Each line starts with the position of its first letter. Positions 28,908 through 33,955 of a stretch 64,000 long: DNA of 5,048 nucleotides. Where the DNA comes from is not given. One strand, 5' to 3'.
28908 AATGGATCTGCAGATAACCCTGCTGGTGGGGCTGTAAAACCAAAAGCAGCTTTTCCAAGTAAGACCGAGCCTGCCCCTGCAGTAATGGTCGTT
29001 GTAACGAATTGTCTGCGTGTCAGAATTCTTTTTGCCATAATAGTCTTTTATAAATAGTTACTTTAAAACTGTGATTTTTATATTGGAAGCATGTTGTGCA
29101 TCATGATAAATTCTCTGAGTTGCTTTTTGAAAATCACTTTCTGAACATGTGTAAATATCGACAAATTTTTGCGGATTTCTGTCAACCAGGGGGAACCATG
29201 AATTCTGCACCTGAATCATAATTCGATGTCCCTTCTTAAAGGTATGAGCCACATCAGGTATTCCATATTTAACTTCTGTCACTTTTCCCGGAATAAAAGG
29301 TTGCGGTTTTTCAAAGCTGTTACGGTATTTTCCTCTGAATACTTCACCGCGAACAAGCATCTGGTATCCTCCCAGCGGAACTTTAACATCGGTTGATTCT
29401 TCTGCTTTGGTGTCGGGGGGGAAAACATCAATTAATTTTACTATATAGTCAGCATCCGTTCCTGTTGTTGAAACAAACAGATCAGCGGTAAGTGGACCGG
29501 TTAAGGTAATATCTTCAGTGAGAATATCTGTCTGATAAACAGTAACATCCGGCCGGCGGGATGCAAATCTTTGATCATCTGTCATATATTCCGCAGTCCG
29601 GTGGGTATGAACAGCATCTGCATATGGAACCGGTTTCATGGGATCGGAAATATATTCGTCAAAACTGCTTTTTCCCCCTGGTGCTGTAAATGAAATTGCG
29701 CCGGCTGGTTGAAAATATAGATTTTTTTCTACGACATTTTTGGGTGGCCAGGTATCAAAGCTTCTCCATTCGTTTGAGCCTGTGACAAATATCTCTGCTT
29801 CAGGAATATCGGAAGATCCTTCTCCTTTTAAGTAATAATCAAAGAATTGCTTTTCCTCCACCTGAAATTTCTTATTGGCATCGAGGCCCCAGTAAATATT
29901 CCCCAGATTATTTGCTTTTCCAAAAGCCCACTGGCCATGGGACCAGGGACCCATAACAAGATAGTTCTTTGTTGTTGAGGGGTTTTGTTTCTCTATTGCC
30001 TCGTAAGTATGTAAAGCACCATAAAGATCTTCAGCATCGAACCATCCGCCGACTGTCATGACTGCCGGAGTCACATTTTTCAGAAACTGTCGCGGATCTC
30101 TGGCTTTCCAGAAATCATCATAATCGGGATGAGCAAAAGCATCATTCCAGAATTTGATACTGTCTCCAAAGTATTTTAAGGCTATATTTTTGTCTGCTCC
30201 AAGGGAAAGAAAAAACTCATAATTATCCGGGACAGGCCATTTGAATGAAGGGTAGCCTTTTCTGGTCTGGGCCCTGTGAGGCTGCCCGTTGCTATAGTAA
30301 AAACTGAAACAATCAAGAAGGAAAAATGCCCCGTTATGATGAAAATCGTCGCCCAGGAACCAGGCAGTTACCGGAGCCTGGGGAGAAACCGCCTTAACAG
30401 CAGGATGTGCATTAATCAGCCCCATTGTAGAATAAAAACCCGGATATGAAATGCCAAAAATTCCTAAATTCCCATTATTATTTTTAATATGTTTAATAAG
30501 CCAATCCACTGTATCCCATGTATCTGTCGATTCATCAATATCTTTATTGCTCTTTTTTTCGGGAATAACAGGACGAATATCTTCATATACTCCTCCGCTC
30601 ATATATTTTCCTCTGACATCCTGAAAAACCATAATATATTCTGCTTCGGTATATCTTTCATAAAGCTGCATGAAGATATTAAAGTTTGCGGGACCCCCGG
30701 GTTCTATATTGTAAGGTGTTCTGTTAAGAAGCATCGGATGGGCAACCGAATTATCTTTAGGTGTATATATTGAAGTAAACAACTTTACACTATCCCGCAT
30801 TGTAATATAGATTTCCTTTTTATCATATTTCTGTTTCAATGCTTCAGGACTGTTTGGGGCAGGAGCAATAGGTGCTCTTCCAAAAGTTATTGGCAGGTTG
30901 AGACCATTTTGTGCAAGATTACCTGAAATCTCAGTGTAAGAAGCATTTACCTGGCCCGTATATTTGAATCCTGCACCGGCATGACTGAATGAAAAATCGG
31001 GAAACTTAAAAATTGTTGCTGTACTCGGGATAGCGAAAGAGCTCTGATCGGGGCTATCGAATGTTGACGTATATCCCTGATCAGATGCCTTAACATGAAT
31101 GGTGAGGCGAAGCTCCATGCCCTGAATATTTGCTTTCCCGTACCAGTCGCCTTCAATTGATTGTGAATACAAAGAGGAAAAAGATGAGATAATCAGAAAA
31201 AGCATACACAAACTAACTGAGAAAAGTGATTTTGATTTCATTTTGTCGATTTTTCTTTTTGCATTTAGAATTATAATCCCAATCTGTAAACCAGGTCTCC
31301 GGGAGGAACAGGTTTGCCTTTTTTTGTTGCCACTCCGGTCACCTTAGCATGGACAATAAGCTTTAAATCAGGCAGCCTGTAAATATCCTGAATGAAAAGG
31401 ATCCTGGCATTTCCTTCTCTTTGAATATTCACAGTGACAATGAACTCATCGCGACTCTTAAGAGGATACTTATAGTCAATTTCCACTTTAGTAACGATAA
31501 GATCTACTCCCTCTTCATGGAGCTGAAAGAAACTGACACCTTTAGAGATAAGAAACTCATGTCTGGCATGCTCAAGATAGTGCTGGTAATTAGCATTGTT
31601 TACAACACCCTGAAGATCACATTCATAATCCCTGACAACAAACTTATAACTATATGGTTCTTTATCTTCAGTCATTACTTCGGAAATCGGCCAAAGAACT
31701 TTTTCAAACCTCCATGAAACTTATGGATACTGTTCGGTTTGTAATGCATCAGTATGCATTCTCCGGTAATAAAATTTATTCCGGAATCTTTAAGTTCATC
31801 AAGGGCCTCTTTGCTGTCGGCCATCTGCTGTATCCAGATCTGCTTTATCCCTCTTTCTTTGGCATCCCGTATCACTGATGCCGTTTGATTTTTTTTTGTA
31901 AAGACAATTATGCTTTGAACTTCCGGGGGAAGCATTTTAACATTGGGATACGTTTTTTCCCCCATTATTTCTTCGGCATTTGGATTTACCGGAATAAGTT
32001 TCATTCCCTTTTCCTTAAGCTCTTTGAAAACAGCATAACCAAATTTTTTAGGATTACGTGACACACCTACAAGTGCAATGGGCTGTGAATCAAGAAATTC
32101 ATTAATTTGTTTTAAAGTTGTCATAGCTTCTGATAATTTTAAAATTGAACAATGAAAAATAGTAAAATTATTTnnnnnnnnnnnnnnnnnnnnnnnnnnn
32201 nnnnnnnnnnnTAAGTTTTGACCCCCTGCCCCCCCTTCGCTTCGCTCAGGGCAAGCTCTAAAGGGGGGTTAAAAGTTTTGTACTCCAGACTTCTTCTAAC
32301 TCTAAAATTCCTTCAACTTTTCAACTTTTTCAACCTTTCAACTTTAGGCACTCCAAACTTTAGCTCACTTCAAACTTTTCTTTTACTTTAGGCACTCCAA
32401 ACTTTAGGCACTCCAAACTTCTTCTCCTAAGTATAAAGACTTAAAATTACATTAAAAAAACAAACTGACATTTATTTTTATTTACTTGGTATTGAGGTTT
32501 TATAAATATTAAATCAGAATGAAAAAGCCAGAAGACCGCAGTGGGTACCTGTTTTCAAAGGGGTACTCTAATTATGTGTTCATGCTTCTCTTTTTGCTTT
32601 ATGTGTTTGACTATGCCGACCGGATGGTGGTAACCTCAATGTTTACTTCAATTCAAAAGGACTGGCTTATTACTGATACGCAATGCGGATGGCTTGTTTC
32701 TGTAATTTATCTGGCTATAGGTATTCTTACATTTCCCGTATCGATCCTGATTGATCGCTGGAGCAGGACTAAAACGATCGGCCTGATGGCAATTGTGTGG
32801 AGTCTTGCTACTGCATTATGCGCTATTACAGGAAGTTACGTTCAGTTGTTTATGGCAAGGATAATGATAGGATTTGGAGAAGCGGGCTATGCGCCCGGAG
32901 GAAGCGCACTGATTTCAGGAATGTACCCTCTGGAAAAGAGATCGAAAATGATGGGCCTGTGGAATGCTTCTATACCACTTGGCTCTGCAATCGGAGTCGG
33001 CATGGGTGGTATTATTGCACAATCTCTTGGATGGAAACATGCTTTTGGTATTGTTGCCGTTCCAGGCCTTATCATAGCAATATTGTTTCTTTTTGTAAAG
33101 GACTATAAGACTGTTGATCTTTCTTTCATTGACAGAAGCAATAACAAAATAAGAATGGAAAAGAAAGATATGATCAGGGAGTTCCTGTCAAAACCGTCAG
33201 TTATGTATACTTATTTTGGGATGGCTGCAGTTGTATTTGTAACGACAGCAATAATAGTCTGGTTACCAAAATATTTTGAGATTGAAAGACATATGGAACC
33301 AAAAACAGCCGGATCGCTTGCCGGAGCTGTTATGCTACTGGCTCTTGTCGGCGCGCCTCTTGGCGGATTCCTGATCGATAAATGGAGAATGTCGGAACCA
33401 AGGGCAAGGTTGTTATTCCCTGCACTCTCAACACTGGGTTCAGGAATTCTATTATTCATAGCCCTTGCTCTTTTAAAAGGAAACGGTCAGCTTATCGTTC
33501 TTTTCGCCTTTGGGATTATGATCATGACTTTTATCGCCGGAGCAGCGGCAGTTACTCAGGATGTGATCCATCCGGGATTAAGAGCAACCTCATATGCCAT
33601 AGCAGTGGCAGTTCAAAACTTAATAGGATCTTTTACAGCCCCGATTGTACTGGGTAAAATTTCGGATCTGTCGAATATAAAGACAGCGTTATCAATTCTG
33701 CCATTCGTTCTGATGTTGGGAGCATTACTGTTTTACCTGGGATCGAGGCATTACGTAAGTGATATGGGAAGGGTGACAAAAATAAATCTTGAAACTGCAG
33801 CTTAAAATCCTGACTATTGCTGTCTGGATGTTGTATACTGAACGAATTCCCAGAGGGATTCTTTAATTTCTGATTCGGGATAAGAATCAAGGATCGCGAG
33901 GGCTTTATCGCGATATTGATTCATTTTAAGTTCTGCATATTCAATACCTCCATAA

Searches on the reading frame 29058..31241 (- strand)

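Call 39: search_protein_families(library=pfam, proteins=[window:29058-31241:-], max_evalue=0.0001)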
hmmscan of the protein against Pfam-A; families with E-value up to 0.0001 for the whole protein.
window:29058-31241:- (727 aa): 2 families
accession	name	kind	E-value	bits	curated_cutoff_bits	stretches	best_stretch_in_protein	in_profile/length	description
PF02129.25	Peptidase_S15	-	7.1e-48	164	23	1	150-437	1-262/262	X-Pro dipeptidyl-peptidase (S15 family)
PF08530.16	PepX_C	-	3e-28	99.7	22.5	1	480-721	7-216/217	X-Pro dipeptidyl-peptidase C-terminal non-catalytic domain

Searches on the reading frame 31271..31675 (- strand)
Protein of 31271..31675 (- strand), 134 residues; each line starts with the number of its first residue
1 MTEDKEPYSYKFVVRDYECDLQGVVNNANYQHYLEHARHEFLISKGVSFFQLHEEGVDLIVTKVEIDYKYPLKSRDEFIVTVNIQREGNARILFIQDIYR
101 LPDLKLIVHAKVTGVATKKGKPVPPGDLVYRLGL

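Call 24: search_protein_families(library=pfam, proteins=[window:31271-31675:-], max_evalue=0.001)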
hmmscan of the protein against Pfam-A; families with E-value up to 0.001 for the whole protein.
window:31271-31675:- (134 aa): 2 families
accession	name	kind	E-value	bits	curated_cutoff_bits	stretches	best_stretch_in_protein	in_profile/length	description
PF13279.12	4HBT_2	-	3.8e-13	50.4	25.5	1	14-124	1-113/122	Thioesterase-like superfamily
PF03061.28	4HBT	-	4.3e-09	37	20.6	1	22-103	1-75/79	Thioesterase superfamily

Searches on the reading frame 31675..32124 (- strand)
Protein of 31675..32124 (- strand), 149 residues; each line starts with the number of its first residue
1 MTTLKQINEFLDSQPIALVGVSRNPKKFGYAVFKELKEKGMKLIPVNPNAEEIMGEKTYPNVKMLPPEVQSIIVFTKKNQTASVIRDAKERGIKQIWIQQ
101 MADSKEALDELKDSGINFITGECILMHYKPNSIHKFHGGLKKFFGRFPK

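Call 24: search_protein_families(library=pfam, proteins=[window:31675-32124:-], max_evalue=0.001)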
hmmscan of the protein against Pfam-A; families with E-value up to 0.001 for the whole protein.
window:31675-32124:- (149 aa): 3 families
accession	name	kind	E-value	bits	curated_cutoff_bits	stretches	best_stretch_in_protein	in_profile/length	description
PF13380.12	CoA_binding_2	-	5.8e-31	107.8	22.8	1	16-128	3-115/116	CoA binding domain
PF02629.25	CoA_binding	-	1.5e-08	35.7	22.3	1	15-98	5-93/97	CoA binding domain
PF19823.4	DUF6305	-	9.2e-05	22.5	25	1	33-110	75-152/154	Domain of unknown function (DUF6305)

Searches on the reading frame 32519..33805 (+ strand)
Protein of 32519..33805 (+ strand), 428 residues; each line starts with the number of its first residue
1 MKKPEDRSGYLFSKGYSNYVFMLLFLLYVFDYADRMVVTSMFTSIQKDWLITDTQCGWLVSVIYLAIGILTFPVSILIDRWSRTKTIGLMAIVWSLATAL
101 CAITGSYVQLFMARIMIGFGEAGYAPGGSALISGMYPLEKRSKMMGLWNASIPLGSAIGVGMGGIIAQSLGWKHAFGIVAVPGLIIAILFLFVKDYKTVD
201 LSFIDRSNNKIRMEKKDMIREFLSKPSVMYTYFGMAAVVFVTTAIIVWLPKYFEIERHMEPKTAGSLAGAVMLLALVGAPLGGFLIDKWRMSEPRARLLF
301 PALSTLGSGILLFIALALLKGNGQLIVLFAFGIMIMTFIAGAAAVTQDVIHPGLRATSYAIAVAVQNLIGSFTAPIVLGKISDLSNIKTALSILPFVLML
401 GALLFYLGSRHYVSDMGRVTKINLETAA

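Call 39: search_protein_families(library=pfam, proteins=[window:32519-33805:+], max_evalue=0.0001)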
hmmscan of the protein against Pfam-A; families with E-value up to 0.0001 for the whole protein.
window:32519-33805:+ (428 aa): 4 families
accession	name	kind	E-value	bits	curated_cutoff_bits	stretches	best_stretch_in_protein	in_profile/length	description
PF07690.21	MFS_1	-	4.2e-54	184.2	33.4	1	24-372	1-345/347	Major Facilitator Superfamily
PF03137.26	OATP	-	2e-14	53.3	25.8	2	218-302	285-370/545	Organic Anion Transporter Polypeptide (OATP) family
PF00083.30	Sugar_tr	-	8e-13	48.5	22.3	1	47-194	43-192/452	Sugar (and other) transporter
PF00854.27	PTR2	-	5.6e-06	25.9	27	1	86-192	12-119/392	POT family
